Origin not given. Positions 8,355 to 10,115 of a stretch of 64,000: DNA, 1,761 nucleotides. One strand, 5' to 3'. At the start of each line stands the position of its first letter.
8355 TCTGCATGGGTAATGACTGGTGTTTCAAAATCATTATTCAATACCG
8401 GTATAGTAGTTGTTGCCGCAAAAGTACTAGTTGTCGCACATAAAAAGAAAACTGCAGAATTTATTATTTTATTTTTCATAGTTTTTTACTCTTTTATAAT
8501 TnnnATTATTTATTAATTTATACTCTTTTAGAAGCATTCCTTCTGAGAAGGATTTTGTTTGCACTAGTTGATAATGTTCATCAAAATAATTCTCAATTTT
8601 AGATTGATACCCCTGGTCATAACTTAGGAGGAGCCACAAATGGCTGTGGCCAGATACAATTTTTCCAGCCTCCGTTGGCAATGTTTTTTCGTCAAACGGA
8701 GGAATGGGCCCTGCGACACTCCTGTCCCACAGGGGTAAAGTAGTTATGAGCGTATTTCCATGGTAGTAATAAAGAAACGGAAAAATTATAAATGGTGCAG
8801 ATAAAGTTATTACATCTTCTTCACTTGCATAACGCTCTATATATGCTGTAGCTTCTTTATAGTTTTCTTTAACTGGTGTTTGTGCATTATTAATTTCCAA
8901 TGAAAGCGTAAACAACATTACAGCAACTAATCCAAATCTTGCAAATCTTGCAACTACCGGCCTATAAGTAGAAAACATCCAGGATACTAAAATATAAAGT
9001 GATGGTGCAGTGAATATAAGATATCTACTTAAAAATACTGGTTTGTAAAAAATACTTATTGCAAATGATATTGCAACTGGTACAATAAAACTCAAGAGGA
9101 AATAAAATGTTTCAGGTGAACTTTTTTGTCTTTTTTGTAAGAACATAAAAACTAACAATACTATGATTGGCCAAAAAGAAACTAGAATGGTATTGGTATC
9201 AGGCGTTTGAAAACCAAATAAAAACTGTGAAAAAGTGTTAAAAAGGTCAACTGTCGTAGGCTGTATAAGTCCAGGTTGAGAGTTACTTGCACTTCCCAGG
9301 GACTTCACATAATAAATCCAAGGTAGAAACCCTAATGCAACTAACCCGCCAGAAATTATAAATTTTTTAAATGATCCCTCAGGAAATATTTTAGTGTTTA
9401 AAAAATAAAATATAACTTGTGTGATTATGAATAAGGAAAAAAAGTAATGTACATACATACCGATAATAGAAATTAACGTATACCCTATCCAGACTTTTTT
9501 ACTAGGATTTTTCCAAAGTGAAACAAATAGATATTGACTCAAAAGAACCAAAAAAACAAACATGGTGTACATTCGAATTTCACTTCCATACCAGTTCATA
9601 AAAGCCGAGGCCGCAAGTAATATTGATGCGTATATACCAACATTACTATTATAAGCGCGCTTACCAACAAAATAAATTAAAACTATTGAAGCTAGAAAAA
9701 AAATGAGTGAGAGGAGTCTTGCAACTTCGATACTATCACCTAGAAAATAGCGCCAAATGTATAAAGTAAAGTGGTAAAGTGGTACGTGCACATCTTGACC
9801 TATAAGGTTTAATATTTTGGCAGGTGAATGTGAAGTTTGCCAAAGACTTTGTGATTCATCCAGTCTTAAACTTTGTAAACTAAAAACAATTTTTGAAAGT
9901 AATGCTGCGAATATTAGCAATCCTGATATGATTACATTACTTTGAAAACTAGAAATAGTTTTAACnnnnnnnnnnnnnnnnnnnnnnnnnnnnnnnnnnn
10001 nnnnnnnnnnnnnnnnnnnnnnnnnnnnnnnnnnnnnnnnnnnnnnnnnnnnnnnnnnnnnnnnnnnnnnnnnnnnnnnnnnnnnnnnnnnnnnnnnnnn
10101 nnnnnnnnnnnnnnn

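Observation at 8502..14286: A BcsA-like processive synthase is fused to a GT-C domain within a GtrA/GtrB/GH8 operon: a possible synthase-coupled extracytoplasmic glycan-decoration machine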

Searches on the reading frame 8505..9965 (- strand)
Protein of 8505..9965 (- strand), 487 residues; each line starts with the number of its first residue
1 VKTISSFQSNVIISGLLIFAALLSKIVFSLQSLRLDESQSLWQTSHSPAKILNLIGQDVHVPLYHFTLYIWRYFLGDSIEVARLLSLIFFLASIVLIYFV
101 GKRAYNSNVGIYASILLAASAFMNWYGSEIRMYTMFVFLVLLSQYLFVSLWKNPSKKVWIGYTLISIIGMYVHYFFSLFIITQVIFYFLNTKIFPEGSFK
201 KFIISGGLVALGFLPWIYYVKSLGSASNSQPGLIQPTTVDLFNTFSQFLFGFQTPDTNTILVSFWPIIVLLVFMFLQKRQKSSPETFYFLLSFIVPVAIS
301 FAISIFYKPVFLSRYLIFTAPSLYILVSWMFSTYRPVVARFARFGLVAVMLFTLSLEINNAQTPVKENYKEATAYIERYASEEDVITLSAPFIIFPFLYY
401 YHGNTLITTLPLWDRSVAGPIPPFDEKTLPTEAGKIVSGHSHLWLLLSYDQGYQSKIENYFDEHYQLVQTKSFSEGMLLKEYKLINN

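Call 27: search_solved_structures(query=window:8505-9965:-, max_evalue=10)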
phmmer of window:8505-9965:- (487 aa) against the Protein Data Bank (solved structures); distinct sequences matched with E-value up to 10: 0.

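Call 28: search_protein_families(library=pfam, proteins=[window:8505-9965:-], max_evalue=10)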
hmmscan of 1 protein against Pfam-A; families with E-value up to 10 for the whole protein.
window:8505-9965:- (487 aa): 1 family
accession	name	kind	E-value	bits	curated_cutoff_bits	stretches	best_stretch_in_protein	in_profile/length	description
PF13231.12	PMT_2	-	9.6e-12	45.8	26.1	2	60-219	2-160/160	Dolichyl-phosphate-mannose-protein mannosyltransferase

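Call 36: find_homologous_proteins(query=window:8505-9965:-, max_evalue=0.001)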
Query window:8505-9965:- (487 aa): 710 proteins with E <= 0.001 among 8000 candidates; the best 120 are listed.
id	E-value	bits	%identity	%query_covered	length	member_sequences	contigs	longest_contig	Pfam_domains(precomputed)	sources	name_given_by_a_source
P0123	2.4e-168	579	53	99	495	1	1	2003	PF13231.13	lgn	-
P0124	8.0e-167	574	54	99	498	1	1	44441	PF13231.13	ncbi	-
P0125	2.3e-166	573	54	99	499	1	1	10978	PF13231.13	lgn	-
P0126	5.5e-162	558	55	97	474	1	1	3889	PF13231.13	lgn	-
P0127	5.6e-162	558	52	98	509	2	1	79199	PF13231.13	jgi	jgi:mannosyltransferase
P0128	1.3e-161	557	53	97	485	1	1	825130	PF13231.13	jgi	jgi:mannosyltransferase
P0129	1.4e-161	557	51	99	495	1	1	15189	PF13231.13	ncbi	-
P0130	3.4e-160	552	53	97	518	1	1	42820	PF13231.13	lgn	-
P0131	1.2e-159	551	53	98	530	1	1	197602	PF13231.13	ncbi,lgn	-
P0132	3.3e-159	549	51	96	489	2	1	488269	PF13231.13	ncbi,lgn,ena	-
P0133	5.1e-159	549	52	97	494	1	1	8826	PF13231.13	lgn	-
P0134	1.4e-158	547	51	97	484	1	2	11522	PF13231.13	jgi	jgi:mannosyltransferase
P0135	2.1e-158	547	53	97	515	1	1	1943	PF13231.13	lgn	-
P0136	2.5e-158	546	50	97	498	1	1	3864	PF13231.13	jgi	jgi:mannosyltransferase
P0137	2.9e-158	546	51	99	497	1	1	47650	PF13231.13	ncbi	-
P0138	4.7e-158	545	51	97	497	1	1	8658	PF13231.13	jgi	jgi:mannosyltransferase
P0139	1.5e-157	544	51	97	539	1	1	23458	PF13231.13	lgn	-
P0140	1.9e-157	543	51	99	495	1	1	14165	PF13231.13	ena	-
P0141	2.3e-157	543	51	98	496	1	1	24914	PF13231.13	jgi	jgi:mannosyltransferase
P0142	9.5e-157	541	52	97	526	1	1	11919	PF13231.13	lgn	-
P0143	1.1e-156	541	50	98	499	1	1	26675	PF13231.13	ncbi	-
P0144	1.2e-156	541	51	97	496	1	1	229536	PF13231.13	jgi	jgi:mannosyltransferase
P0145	1.7e-156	540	52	97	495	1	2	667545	PF13231.13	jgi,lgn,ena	-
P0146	4.3e-156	539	52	97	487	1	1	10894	PF13231.13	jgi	jgi:uncharacterized membrane protein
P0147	7.4e-156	538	53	97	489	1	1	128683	PF13231.13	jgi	jgi:mannosyltransferase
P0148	9.7e-156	538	51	97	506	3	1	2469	PF13231.13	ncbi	-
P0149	1.1e-155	538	50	99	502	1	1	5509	PF13231.13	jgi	-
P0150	1.3e-155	537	51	97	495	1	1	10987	PF13231.13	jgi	jgi:mannosyltransferase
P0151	1.3e-155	537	53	98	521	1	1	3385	PF13231.13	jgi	jgi:uncharacterized membrane protein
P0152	1.5e-155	537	51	97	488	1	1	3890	PF13231.13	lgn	-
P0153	1.9e-155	537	51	97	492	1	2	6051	PF13231.13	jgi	jgi:mannosyltransferase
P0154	2.1e-155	537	52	97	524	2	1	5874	PF13231.13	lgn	-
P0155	2.5e-155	536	50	99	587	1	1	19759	PF13231.13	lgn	-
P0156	2.5e-155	536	50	94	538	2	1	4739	PF13231.13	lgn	-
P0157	4.1e-155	536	50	99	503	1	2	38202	PF13231.13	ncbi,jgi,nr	ncbi:MAG: rane protein-like protein [Candidatus Paceibacter sp.]|jgi:uncharacterized membrane protei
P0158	8.8e-155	535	50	99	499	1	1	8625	PF13231.13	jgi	jgi:uncharacterized membrane protein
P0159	1.2e-154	534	52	97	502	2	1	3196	PF13231.13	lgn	-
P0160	1.6e-154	534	50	97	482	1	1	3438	PF13231.13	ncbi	-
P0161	2.6e-154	533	51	97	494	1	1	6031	PF13231.13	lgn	-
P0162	3.4e-154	533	50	97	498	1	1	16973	PF13231.13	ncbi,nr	ncbi:glycosyltransferase family 39 protein [Candidatus Parcubacteria bacterium]|nr:glycosyltransfera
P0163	4.5e-154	532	50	97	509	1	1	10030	PF13231.13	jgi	jgi:mannosyltransferase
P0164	4.5e-154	532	50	98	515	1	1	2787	PF13231.13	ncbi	-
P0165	5.8e-154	532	51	99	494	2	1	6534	PF13231.13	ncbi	-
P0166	8.6e-154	531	52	97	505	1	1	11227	PF13231.13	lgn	-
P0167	9.1e-154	531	50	97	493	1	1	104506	PF13231.13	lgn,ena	-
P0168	1.5e-153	530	49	99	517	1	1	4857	PF13231.13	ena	-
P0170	2.1e-153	530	51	97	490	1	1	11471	PF13231.13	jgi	jgi:mannosyltransferase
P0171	2.4e-153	530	51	99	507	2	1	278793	PF13231.13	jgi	jgi:mannosyltransferase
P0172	2.5e-153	530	51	95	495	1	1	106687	PF13231.13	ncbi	-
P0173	3.8e-153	529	50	97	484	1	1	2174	PF13231.13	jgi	jgi:mannosyltransferase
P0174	4.8e-153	529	51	97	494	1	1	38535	PF13231.13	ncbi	-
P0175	5.9e-153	529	48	99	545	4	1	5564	PF13231.13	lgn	-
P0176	7.5e-153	528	49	97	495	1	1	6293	PF13231.13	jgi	jgi:mannosyltransferase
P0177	1.4e-152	527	52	97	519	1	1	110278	PF13231.13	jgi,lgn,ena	-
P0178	1.7e-152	527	50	97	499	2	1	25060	PF13231.13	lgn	-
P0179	2.6e-152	526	51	96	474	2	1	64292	PF13231.13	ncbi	-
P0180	3.9e-152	526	51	96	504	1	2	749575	PF13231.13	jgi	jgi:mannosyltransferase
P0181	4.1e-152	526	50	96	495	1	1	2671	PF13231.13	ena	-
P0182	4.1e-152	526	49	97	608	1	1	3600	PF13231.13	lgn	-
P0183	4.6e-152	526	50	97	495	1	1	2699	PF13231.13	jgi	-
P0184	1.0e-151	524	50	99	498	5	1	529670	PF13231.13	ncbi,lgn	-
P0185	1.1e-151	524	49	97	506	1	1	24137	PF13231.13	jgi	jgi:mannosyltransferase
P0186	1.1e-151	524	51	96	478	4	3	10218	PF13231.13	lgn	-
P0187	1.1e-151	524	50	97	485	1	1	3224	PF13231.13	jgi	jgi:mannosyltransferase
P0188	1.2e-151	524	50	97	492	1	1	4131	PF13231.13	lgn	-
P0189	1.6e-151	524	48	98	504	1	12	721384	PF13231.13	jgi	jgi:mannosyltransferase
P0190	1.8e-151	524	49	99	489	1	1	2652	PF13231.13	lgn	-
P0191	1.8e-151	524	51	96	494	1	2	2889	PF13231.13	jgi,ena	-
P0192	2.9e-151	523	51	99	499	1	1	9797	PF13231.13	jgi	-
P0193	4.4e-151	522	49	97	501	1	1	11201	PF13231.13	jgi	jgi:mannosyltransferase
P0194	4.7e-151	522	50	97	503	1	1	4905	PF13231.13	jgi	jgi:mannosyltransferase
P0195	5.5e-151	522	50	99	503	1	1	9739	PF13231.13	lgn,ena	-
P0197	6.5e-151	522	48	97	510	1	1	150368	PF13231.13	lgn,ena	-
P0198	7.4e-151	522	49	98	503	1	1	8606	PF13231.13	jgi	jgi:mannosyltransferase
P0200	7.6e-151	522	49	98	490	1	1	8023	PF13231.13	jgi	jgi:mannosyltransferase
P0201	8.6e-151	521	49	97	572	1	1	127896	PF13231.13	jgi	jgi:mannosyltransferase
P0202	9.8e-151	521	50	97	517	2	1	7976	PF13231.13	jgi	jgi:mannosyltransferase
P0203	1.3e-150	521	49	97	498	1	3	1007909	PF13231.13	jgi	jgi:mannosyltransferase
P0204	1.4e-150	521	49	98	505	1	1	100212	PF13231.13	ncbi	-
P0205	1.5e-150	521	49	99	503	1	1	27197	PF13231.13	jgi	jgi:uncharacterized membrane protein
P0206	2.3e-150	520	48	98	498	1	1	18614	PF13231.13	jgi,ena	-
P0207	2.5e-150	520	49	98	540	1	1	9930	PF13231.13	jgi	jgi:mannosyltransferase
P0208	3.1e-150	520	51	96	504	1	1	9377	PF13231.13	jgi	jgi:uncharacterized membrane protein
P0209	3.2e-150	520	49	99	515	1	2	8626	PF13231.13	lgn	-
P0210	3.9e-150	519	49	99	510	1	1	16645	PF13231.13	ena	-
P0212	1.0e-149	518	47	99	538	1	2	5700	PF13231.13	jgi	jgi:mannosyltransferase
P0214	1.3e-149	517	49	96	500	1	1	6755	PF13231.13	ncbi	-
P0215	1.4e-149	517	51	96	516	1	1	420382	PF13231.13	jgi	jgi:mannosyltransferase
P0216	2.3e-149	517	51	97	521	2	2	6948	PF13231.13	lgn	-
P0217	2.3e-149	517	49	94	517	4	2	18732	PF13231.13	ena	-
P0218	4.2e-149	516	49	99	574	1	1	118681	PF13231.13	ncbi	-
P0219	6.2e-149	515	48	98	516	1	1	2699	PF13231.13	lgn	-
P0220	6.9e-149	515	49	98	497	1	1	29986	PF13231.13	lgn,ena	-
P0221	9.3e-149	515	50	97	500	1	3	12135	PF13231.13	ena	-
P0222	1.4e-148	514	49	98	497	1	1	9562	PF13231.13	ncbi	-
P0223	1.6e-148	514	50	99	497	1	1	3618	PF13231.13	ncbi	-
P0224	2.1e-148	513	49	97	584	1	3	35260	PF13231.13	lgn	-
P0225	2.5e-148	513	48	94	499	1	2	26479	PF13231.13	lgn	-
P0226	4.5e-148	512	49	96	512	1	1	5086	PF13231.13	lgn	-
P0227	5.4e-148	512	46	97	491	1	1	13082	PF13231.13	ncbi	-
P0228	6.3e-148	512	51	97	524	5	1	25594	PF13231.13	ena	-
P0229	7.9e-148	512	47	97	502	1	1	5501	PF13231.13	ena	-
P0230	9.7e-148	511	48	97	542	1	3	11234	PF13231.13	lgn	-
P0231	1.2e-147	511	48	99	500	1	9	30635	PF13231.13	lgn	-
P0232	1.8e-147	510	47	96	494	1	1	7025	PF13231.13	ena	-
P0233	2.5e-147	510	48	99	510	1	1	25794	PF13231.13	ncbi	-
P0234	4.5e-147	509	48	99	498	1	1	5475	PF13231.13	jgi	jgi:mannosyltransferase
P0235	4.9e-147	509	49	97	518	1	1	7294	PF13231.13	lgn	-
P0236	5.2e-147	509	49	98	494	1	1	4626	PF13231.13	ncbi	-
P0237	5.9e-147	509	49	97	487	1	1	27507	PF13231.13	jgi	jgi:mannosyltransferase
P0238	1.1e-146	508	47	96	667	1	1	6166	PF13231.13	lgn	-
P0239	1.5e-146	507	48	99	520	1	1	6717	PF13231.13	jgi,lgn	-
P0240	1.7e-146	507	48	98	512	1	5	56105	PF13231.13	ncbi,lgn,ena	-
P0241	2.4e-146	507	47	98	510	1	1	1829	PF13231.13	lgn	-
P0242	3.2e-146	506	49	98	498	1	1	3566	PF13231.13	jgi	jgi:hypothetical protein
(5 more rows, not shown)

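Call 39: find_encoding_contigs(protein=P0124, flank=8000, max_places=1)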
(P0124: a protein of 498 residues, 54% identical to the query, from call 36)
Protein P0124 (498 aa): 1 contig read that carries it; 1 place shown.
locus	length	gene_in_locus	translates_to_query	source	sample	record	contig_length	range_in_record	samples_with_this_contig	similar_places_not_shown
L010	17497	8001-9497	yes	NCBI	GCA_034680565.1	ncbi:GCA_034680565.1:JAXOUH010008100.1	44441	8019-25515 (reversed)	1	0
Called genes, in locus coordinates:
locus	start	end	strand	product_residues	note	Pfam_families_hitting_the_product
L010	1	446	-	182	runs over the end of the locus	PF02600:DsbB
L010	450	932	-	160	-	PF00085:Thioredoxin (weak)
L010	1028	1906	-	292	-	PF00188:CAP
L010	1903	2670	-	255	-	PF02673:BacA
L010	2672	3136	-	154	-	-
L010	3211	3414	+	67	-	-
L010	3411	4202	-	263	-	PF00149:Metallophos, PF12850:Metallophos_2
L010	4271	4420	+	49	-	-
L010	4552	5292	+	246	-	-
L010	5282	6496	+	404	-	PF01270:Glyco_hydro_8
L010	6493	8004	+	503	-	PF00535:Glycos_transf_2, PF13641:Glyco_tranf_2_3, PF13506:Glyco_transf_21, PF13632:Glyco_trans_2_3, PF03552:Cellulose_synt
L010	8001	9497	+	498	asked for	PF13231:PMT_2 (weak)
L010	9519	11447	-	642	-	PF01341:Glyco_hydro_6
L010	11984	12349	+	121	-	-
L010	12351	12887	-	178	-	-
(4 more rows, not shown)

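Call 43: find_related_loci(query=A2, collection=genome_contigs, flank=10000)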
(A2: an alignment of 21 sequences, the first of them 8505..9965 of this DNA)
Query A2 (487 aa) in genome_contigs; peptide patterns used: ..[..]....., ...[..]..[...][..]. (x = any residue, [..] = any of these).
174 stretches matched a pattern; 134 encode a relative of the query (tblastn E <= 1e-3); the best 80 are kept; 80 distinct loci.
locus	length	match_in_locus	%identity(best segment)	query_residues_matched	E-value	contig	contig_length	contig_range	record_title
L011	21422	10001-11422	53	11-484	6e-173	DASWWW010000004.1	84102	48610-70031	MAG TPA_asm: Candidatus Paceibacterota bacterium isolate SMAG_U3666 k141_442611, whole genome shotgun sequence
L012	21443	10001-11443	51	2-484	2e-165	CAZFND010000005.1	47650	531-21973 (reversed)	MAG TPA_asm: uncultured Candidatus Saccharibacteria bacterium isolate SRP292972_co1_21 genome assembly, contig: NODE_447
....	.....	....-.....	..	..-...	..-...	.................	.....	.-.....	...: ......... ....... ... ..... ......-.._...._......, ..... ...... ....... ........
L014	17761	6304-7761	50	3-484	7e-160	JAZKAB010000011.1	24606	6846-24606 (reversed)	MAG: Patescibacteria group bacterium isolate ADI_H3L2_1_122_18_3-bin004 ADIH3L21_B004_0_000000000011, whole genome shotg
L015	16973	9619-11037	50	12-484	1e-159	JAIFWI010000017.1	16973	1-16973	MAG: Candidatus Parcubacteria bacterium isolate viral-cat_42_20 PAFVLPS_2018_scaffold_15685, whole genome shotgun sequen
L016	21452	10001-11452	50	6-484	3e-155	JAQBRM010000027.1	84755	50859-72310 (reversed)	MAG: Candidatus Nomurabacteria bacterium isolate RYN_399 scaffold_2246457, whole genome shotgun sequence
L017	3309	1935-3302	51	31-484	1e-161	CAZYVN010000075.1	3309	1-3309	MAG TPA_asm: uncultured Candidatus Saccharibacteria bacterium isolate binchicken_co185_161 genome assembly, contig: NODE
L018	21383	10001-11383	51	24-484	4e-151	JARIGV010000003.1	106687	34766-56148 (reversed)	MAG: Candidatus Taylorbacteria bacterium isolate CullarsAll.DT.08 k141_7093, whole genome shotgun sequence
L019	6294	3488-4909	46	11-484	2e-151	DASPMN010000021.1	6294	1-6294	MAG TPA_asm: Candidatus Paceibacterota bacterium isolate SMAG_U12093 k141_11536, whole genome shotgun sequence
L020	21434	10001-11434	47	12-487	3e-148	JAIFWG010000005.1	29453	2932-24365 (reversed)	MAG: Candidatus Parcubacteria bacterium isolate viral-cat_41_14 PAFVLPS_2018_scaffold_9068, whole genome shotgun sequenc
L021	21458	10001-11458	47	8-484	6e-148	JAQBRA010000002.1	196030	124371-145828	MAG: Candidatus Adlerbacteria bacterium isolate RYN_387 scaffold_3325824, whole genome shotgun sequence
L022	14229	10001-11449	46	2-484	2e-147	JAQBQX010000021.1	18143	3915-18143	MAG: Candidatus Adlerbacteria bacterium isolate RYN_384 scaffold_3017775, whole genome shotgun sequence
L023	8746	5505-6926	49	11-484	2e-147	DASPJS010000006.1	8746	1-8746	MAG TPA_asm: Candidatus Paceibacterota bacterium isolate SMAG_U12016 k141_688644, whole genome shotgun sequence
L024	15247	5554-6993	47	12-484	2e-147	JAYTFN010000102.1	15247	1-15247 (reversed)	MAG: Candidatus Adlerbacteria bacterium isolate GFS_2183 GFS_2183_101, whole genome shotgun sequence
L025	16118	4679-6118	51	11-484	7e-147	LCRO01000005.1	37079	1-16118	MAG: Candidatus Adlerbacteria bacterium GW2011_GWA1_54_10 UY83_C0005, whole genome shotgun sequence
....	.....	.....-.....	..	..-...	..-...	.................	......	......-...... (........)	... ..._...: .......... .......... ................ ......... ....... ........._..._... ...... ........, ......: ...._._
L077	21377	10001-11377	39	24-484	5e-112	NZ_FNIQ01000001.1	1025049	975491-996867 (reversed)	Geodermatophilus sp. DSM 45219, whole genome shotgun sequence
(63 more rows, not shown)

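Call 58: predict_structure(alignment_id=A2)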
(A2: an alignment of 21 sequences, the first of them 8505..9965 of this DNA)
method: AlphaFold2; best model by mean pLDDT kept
length: 487 residues; sequences in the alignment: 21
mean_pLDDT: 79.9   pTM: 0.81
mean pLDDT of the five models: 79.9, 78.2, 77.9, 76.5, 74.5
residues with pLDDT >= 90: 194; 70-90: 176; 50-70: 66; < 50: 51
segments of 3 or more residues with pLDDT < 50: 127-130, 226-265, 361-365
pLDDT, mean of each block of 10 residues (from residue 1): 81 95 78 72 85 76 85 85 86 96 94 91 56 81 96 94 94 85 94 94 95 88 56 34 37 38 49 58 86 84 67 66 90 84 86 69 61 93 93 84 92 73 86 91 90 87 95 86 76
secondary structure, 60 per line:
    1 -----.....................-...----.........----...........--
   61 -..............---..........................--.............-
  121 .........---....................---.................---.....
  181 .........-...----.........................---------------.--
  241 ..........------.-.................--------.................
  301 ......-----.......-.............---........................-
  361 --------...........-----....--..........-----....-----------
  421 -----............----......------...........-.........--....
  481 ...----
elements in order: H6-26 H35-43 H48-58 H62-75 H79-104 H107-119 H121-129 H133-152 H156-172 H176-189 H198-222 H241-250 H259-275 H284-306 H312-318 H320-332 H336-359 H369-379 E385-388 H391-400 E406-409 H426-437 E442-447 H454-464 E466-474 E477-483
